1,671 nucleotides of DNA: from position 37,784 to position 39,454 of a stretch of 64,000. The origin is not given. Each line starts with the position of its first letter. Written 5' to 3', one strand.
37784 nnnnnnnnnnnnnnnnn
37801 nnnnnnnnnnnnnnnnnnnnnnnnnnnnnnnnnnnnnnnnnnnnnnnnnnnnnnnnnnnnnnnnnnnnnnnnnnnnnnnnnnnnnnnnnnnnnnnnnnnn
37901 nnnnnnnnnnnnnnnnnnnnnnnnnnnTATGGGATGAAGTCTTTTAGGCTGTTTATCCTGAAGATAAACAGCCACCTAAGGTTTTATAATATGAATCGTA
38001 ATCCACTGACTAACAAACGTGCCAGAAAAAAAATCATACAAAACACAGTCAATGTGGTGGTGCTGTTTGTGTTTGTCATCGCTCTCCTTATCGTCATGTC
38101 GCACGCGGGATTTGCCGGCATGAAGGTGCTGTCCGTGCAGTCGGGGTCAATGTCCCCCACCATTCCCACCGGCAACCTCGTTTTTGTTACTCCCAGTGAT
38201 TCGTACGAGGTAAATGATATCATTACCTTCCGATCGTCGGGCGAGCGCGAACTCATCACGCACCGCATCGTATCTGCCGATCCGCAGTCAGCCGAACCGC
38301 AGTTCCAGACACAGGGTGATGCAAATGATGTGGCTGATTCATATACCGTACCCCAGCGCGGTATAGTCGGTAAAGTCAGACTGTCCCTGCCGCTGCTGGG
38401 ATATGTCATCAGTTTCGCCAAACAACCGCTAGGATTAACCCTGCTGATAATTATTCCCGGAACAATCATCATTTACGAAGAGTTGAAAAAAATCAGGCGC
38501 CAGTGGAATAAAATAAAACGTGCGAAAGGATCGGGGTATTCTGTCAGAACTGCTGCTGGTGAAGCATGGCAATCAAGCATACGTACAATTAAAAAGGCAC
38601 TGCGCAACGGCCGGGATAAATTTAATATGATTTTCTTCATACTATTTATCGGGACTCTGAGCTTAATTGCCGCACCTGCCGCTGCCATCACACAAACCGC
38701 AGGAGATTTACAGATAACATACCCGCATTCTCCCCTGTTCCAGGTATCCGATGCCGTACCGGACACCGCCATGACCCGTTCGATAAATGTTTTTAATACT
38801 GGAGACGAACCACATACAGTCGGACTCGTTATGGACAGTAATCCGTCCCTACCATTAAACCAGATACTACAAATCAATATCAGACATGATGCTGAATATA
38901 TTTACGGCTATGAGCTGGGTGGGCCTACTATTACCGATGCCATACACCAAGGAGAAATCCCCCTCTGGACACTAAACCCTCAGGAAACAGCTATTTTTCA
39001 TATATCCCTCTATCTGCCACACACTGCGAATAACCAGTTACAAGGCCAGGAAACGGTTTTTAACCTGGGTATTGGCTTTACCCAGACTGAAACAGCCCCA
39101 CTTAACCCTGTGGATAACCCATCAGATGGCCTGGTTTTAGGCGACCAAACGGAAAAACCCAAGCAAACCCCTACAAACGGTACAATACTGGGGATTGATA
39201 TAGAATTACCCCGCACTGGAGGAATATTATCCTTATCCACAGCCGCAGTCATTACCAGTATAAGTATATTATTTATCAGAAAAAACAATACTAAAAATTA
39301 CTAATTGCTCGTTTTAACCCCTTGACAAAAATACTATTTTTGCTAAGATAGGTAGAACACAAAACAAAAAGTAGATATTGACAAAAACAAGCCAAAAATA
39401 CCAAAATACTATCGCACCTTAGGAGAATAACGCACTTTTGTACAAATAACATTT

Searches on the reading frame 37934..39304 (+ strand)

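Call 28: search_protein_families(library=pfam, proteins=[window:37934-39304:+], max_evalue=0.01)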
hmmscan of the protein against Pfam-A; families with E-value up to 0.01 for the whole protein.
window:37934-39304:+ (456 aa): 2 families
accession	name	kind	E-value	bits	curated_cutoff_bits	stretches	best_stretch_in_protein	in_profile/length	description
PF00717.28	Peptidase_S24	-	3.3e-05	24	23.3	1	65-113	37-83/116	Peptidase S24-like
PF10502.14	Peptidase_S26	-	0.00015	22.2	22.9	1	46-113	7-78/168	Signal peptidase, peptidase S26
